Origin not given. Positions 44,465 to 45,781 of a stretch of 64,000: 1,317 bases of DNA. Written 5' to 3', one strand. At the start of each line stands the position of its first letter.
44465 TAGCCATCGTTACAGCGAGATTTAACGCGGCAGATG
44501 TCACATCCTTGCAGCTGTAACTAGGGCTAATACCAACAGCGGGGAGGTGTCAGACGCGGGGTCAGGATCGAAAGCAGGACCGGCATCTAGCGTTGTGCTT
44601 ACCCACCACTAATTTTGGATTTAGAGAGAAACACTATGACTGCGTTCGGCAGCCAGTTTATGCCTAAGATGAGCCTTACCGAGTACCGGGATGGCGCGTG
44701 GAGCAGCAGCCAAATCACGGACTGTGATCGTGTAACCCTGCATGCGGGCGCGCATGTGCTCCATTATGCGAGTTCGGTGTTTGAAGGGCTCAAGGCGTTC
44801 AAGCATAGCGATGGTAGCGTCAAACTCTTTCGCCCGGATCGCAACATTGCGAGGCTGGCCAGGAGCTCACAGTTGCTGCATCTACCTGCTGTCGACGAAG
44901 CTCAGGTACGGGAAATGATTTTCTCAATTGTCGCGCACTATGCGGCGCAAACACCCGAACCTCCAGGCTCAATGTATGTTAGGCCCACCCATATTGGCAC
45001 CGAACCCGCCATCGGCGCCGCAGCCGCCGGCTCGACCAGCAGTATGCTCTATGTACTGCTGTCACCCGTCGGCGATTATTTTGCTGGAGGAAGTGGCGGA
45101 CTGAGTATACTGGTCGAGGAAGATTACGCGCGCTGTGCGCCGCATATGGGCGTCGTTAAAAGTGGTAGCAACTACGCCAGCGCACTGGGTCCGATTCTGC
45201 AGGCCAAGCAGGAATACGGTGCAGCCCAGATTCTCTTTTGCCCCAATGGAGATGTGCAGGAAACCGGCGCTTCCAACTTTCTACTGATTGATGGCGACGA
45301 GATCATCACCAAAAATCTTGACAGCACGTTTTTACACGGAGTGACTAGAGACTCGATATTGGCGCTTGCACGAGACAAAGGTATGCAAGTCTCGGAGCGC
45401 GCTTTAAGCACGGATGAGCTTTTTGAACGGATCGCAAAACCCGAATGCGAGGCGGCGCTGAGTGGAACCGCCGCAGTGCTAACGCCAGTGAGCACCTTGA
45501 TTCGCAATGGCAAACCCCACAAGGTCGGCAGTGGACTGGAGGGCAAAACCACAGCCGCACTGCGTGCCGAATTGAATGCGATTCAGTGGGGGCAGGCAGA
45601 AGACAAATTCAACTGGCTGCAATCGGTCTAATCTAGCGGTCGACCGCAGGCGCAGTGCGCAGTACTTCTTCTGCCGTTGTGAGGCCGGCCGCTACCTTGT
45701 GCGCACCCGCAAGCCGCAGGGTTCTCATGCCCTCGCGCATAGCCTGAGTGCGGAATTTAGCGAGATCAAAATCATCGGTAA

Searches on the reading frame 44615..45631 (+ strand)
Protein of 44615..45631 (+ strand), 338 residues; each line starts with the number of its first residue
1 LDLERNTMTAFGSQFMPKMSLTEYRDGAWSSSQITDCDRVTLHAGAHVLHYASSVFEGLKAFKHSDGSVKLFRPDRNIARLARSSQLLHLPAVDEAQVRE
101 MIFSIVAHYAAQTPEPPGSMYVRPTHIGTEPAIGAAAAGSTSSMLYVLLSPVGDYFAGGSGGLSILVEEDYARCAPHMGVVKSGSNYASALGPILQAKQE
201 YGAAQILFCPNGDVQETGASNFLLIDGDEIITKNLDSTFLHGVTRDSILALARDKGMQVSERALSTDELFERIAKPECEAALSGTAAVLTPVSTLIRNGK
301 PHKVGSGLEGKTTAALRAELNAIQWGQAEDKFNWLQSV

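Call 7: search_protein_families(library=ncbifam, proteins=[window:44615-45631:+], max_evalue=0.00001)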
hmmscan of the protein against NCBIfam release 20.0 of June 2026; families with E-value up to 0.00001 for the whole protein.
window:44615-45631:+ (338 aa): 15 families
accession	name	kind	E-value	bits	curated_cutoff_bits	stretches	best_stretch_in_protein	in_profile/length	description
NF009897.0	PRK13357.1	equivalog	7.2e-100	334.2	307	1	7-338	21-357/358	branched-chain amino acid aminotransferase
TIGR01123.1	ilvE_II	equivalog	1e-91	307.2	250.05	1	29-338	1-313/313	branched-chain-amino-acid transaminase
NF005146.0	PRK06606.1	equivalog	3.1e-39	134.7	279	1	24-338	5-306/307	branched-chain amino acid transaminase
TIGR01122.1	ilvE_I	equivalog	4.9e-31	108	245.55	1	31-338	3-298/298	branched-chain-amino-acid transaminase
NF005726.0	PRK07544.1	equivalog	2.9e-24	85.7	396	1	25-295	9-266/295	branched-chain amino acid aminotransferase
NF009896.0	PRK13356.1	equivalog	6.8e-20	71.3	262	1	19-269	6-240/287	branched-chain amino acid aminotransferase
NF006185.0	PRK08320.1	subfamily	1.1e-15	57.6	363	1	47-323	24-282/292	branched-chain amino acid aminotransferase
NF005209.0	PRK06680.1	subfamily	2.9e-15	55.9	320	1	196-319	161-276/286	D-amino-acid transaminase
TIGR01121.1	D_amino_aminoT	equivalog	1.1e-11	44.5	277.45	1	196-321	156-272/276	D-amino-acid transaminase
NF005888.0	PRK07849.1-3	equivalog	2.3e-09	36.6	273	1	33-271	20-250/298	aminodeoxychorismate lyase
NF004761.0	PRK06092.1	equivalog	4.5e-09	35.9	260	1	210-270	167-227/268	aminodeoxychorismate lyase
TIGR03461.1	pabC_Proteo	equivalog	9.4e-09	34.8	176.85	0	210-270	165-225/262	aminodeoxychorismate lyase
NF005886.0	PRK07849.1-1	equivalog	5.5e-08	32.4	253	1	75-271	56-248/291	aminodeoxychorismate lyase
NF009126.0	PRK12479.1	equivalog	7.9e-07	28.5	518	0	203-321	172-281/299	branched-chain-amino-acid transaminase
NF009066.0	PRK12400.1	equivalog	9.9e-06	25.2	538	0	200-292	167-254/290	D-amino-acid transaminase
